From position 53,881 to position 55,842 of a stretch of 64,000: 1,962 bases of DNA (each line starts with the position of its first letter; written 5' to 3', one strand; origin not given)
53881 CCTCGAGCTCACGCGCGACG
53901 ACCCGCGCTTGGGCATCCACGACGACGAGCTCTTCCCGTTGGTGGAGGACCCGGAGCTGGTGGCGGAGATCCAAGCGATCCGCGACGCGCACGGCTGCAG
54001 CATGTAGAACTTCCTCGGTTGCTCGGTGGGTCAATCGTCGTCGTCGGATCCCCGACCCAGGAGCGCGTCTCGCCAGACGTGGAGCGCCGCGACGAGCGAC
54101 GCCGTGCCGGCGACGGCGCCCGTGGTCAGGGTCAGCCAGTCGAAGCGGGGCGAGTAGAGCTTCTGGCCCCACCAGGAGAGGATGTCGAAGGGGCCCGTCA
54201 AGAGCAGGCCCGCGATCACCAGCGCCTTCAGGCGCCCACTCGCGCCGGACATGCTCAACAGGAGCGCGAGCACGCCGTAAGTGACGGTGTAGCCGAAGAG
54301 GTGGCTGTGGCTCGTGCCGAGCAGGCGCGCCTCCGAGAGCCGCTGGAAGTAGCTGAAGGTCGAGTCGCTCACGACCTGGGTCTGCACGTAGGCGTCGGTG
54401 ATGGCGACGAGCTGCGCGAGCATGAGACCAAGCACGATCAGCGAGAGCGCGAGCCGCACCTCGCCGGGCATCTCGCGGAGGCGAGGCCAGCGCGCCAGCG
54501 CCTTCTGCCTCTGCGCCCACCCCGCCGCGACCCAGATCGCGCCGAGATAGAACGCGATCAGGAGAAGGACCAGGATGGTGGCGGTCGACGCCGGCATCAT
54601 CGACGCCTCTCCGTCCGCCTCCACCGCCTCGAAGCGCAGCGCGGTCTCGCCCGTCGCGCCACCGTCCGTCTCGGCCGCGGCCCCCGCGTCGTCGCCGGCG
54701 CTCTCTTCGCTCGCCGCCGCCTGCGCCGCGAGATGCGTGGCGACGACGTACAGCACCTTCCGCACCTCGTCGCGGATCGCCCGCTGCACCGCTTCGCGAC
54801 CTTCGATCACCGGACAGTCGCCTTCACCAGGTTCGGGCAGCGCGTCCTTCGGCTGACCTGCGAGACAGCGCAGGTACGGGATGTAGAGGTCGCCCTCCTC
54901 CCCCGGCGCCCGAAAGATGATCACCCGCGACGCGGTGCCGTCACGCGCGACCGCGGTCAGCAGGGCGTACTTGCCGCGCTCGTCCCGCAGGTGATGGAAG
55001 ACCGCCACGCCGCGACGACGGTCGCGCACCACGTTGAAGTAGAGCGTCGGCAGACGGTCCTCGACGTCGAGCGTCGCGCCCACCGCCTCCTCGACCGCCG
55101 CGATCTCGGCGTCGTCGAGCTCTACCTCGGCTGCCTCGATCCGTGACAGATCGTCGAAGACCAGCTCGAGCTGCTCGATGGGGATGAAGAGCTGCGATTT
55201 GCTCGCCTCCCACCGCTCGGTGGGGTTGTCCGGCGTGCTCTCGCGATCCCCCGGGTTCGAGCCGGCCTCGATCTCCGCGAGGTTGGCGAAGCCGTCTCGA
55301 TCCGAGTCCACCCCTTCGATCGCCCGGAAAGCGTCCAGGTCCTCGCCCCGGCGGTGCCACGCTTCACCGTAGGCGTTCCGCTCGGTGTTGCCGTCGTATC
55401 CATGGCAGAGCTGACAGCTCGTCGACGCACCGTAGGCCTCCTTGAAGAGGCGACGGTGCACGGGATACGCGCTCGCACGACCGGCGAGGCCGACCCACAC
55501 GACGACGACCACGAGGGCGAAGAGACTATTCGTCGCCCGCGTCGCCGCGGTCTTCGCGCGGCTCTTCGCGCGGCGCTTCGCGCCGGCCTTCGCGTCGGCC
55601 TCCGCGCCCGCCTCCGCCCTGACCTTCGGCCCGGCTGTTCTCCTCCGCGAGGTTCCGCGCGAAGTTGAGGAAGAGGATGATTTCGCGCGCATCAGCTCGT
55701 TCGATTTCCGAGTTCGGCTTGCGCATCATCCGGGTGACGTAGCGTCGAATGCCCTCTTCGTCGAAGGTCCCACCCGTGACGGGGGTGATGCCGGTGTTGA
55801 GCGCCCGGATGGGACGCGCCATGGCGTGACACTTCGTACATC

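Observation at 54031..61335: Two-component/CheX signalling cluster embedded in a periplasmic cytochrome c and cupredoxin locus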

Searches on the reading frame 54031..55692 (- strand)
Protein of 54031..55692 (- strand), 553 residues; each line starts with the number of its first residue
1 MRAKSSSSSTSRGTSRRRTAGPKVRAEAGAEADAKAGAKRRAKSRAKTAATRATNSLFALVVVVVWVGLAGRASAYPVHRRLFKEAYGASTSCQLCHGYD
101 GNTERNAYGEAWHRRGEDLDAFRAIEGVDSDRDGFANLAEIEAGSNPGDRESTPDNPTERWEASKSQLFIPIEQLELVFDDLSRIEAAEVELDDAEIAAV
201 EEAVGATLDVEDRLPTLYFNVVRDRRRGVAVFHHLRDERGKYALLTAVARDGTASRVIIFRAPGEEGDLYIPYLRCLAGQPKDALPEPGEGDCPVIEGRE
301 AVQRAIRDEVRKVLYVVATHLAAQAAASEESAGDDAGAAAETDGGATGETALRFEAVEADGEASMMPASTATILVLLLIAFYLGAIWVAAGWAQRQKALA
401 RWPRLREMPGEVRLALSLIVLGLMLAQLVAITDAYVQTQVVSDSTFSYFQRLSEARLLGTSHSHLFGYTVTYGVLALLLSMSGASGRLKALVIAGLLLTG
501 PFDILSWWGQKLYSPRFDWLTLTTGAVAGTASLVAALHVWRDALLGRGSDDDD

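Call 3: search_protein_families(library=pfam, proteins=[window:54031-55692:-], max_evalue=0.01)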
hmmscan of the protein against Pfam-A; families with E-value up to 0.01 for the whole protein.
window:54031-55692:- (553 aa): 0 families

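Call 4: search_protein_families(library=ncbifam, proteins=[window:54031-55692:-], max_evalue=0.1)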
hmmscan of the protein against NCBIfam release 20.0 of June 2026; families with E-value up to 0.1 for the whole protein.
window:54031-55692:- (553 aa): 2 families
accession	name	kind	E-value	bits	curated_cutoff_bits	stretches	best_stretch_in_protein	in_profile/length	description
NF041762.1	diheme_GEGP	equivalog_domain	8.8e-16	58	300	1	90-158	48-125/359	GEGP motif-containing diheme protein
NF042425.1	Amuc_1099_fam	equivalog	0.009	15.6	50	1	127-155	127-155/321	Amuc_1099 family pilus-like system protein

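Call 15: find_homologous_proteins(query=window:54031-55692:-, max_evalue=0.001)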
Query window:54031-55692:- (553 aa): 7 proteins with E <= 0.001 among 8000 candidates.
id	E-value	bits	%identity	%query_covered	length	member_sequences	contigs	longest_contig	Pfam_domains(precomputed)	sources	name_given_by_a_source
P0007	0.0e+0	1090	100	89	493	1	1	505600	PF27139.1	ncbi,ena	-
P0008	5.4e-231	786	71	89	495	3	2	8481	PF27139.1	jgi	jgi:hypothetical protein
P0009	7.3e-220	749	73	84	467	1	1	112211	PF27139.1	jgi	-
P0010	5.9e-161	555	56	86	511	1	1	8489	PF27139.1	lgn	-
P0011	1.2e-150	521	51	83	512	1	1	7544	PF27139.1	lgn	-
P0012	1.3e-145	504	48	98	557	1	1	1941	PF27139.1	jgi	jgi:hypothetical protein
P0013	4.3e-145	503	50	90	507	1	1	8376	PF27139.1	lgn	-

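Call 17: find_encoding_contigs(protein=P0010, flank=10000, max_places=3)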
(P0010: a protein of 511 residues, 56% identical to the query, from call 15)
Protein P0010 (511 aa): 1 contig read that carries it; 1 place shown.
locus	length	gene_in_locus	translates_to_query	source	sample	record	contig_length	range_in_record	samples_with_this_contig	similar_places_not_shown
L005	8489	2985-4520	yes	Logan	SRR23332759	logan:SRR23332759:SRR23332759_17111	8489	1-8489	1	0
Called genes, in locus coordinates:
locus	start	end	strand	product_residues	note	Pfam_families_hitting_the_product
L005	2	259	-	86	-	?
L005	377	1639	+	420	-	-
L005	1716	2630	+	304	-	PF13690:CheX (weak)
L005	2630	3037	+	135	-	-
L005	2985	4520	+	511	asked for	PF27139:Aq_1264_TM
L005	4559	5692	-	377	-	PF02678:Pirin, PF05726:Pirin_C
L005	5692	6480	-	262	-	PF05050:Methyltransf_21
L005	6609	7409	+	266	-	PF00563:EAL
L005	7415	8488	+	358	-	?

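Call 18: find_encoding_contigs(protein=P0011, flank=10000, max_places=3)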
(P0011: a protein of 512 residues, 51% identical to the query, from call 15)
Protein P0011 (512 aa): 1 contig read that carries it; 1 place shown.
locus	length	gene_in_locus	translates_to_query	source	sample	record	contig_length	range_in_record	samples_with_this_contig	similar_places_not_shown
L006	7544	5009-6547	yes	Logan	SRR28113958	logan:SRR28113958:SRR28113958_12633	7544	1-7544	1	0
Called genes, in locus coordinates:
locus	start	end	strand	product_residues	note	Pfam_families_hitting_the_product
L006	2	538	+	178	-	?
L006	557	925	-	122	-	PF00072:Response_reg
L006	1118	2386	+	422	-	-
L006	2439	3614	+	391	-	PF13442:Cytochrome_CBB3 (faint)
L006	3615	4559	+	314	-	PF13690:CheX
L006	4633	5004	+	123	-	-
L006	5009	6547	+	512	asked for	PF27139:Aq_1264_TM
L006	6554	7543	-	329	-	?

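Call 19: find_encoding_contigs(protein=P0013, flank=10000, max_places=3)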
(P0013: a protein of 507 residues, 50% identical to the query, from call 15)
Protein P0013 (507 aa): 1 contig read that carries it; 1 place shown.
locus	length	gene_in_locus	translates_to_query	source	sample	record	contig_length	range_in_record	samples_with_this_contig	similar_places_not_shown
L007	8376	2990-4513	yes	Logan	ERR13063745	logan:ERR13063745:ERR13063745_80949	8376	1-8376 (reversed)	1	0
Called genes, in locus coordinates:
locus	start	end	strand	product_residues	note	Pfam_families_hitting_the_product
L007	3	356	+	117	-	?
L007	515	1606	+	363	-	-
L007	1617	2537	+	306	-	PF13690:CheX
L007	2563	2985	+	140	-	-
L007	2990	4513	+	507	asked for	PF27139:Aq_1264_TM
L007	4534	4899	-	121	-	PF04020:Phage_holin_4_2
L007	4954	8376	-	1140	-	?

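Call 20: search_protein_families(library=pfam, proteins=[P0007, P0010, P0011, P0013], max_evalue=10)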
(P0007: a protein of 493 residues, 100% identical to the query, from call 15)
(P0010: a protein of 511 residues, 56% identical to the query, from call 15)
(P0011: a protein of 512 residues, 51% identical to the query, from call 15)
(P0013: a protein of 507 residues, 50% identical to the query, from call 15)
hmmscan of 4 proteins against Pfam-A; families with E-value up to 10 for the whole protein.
P0007 (493 aa): 0 families

P0010 (511 aa): 2 families
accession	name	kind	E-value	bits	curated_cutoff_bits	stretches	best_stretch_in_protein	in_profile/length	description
PF18884.5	TSP3_bac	-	0.0023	18.2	25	1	94-111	1-18/22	Bacterial TSP3 repeat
PF24784.1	Temptin_C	-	0.023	15.6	27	1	64-106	34-74/98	Temptin C-terminal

P0011 (512 aa): 2 families
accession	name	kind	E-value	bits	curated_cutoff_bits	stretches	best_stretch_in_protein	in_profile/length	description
PF24784.1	Temptin_C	-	0.0018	19.1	27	1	47-90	33-74/98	Temptin C-terminal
PF12351.13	Fig1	-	0.066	13.6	25.3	1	307-403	71-154/188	Ca2+ regulator and membrane fusion protein Fig1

P0013 (507 aa): 1 family
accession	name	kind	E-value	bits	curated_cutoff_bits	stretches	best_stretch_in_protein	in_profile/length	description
PF24784.1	Temptin_C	-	0.044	14.7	27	1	45-89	32-74/98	Temptin C-terminal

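Call 30: search_solved_structures(query=A3, max_evalue=10, show_alignments=3)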
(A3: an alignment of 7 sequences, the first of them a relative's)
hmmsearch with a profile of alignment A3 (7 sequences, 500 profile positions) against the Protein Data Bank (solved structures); distinct sequences matched with E-value up to 10: 2.
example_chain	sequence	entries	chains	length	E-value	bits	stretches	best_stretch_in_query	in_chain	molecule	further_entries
6c95_D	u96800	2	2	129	0.9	11.3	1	91-152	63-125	Huntingtin-interacting protein K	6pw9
2edk_A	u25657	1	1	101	1.4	10.7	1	131-195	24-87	Myosin-binding protein C, fast-type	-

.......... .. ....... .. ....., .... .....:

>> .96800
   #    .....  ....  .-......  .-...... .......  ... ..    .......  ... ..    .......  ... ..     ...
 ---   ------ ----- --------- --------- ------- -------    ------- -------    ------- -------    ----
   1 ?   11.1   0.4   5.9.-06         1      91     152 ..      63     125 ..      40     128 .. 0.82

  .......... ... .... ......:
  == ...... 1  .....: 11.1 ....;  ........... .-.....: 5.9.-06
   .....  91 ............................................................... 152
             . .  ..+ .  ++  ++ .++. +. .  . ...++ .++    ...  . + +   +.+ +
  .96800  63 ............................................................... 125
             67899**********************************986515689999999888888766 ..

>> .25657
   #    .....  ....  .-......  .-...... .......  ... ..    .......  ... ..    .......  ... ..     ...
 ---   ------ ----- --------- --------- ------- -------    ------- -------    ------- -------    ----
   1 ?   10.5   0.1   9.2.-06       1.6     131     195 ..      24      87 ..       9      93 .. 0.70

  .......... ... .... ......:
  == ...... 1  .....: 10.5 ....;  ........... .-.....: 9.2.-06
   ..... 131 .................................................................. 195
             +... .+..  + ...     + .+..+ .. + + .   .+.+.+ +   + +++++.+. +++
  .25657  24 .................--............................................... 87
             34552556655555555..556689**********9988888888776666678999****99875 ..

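Call 32: search_protein_families(library=pfam, proteins=[L005:1280-1639:+, L006:2027-2386:+, L006:2439-3614:+, L007:515-1606:+, L006:6554-7543:-], max_evalue=10)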
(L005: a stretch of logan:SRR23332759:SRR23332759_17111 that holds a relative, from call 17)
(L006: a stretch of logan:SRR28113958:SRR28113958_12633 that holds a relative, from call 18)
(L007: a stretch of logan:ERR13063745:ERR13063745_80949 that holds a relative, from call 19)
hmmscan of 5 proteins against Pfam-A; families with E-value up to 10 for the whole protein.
L005:1280-1639:+ (119 aa): 0 families

L006:2027-2386:+ (119 aa): 0 families

L006:2439-3614:+ (391 aa): 7 families
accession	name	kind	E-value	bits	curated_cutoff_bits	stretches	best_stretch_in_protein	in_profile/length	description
PF13442.11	Cytochrome_CBB3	-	9.7e-06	26.3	27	2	311-383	11-67/68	Cytochrome C oxidase, cbb3-type, subunit III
PF00034.26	Cytochrom_C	-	0.0018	20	21.3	1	311-325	9-23/90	Cytochrome c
PF09699.15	Paired_CXXCH_1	-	0.019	15.1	20.6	1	313-328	8-23/41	Doubled CXXCH motif (Paired_CXXCH_1)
PF03264.19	Cytochrom_NNT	-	0.15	12.2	24.1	0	304-323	58-77/174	NapC/NirT cytochrome c family, N-terminal region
PF07627.16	PSCyt3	-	0.31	11.8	27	1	277-319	33-76/98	Protein of unknown function (DUF1588)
PF22113.1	Mtrc-MtrF_II-IV_dom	-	1.6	8.6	30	0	310-323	155-168/176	Outer membrane cytochrome MtrC/MtrF-like, domains II/IV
PF14522.11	Cytochrome_C7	-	5.5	7.3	24.8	0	227-323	7-53/67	Cytochrome c7 and related cytochrome c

L007:515-1606:+ (363 aa): 7 families
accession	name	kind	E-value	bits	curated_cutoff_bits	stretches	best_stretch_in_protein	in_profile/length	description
PF13442.11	Cytochrome_CBB3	-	5.9e-05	23.8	27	2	283-350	11-62/68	Cytochrome C oxidase, cbb3-type, subunit III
PF00034.26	Cytochrom_C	-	0.0016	20.2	21.3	1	283-297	9-23/90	Cytochrome c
PF09699.15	Paired_CXXCH_1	-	0.013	15.6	20.6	1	285-300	8-23/41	Doubled CXXCH motif (Paired_CXXCH_1)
PF03264.19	Cytochrom_NNT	-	0.054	13.7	24.1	1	272-295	54-77/174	NapC/NirT cytochrome c family, N-terminal region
PF14522.11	Cytochrome_C7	-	0.19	12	24.8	0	283-292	13-22/67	Cytochrome c7 and related cytochrome c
PF07627.16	PSCyt3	-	0.2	12.4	27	1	249-291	33-76/98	Protein of unknown function (DUF1588)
PF22113.1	Mtrc-MtrF_II-IV_dom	-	0.62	10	30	0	280-295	153-168/176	Outer membrane cytochrome MtrC/MtrF-like, domains II/IV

L006:6554-7543:- (329 aa): 2 families
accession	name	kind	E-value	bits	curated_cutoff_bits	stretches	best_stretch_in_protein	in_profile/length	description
PF02518.31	HATPase_c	-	5.6e-18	65.8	26.4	1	183-323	5-109/111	Histidine kinase-, DNA gyrase B-, and HSP90-like ATPase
PF01627.28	Hpt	-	5.7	7.7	24.6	1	7-49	25-64/84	Hpt domain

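Call 37: find_related_loci(query=A3, collection=genome_contigs, flank=10000)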
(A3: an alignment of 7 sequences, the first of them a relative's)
Query A3 (493 aa) in genome_contigs; peptide patterns used: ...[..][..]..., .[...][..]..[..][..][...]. (x = any residue, [..] = any of these).
93 stretches matched a pattern; 1 encode a relative of the query (tblastn E <= 1e-3); 1 distinct loci.
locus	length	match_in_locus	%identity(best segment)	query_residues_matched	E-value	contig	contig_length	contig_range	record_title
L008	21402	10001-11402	39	2-479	2e-49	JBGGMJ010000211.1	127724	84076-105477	MAG: Myxococcota bacterium isolate bin.009 k141_990249, whole genome shotgun sequence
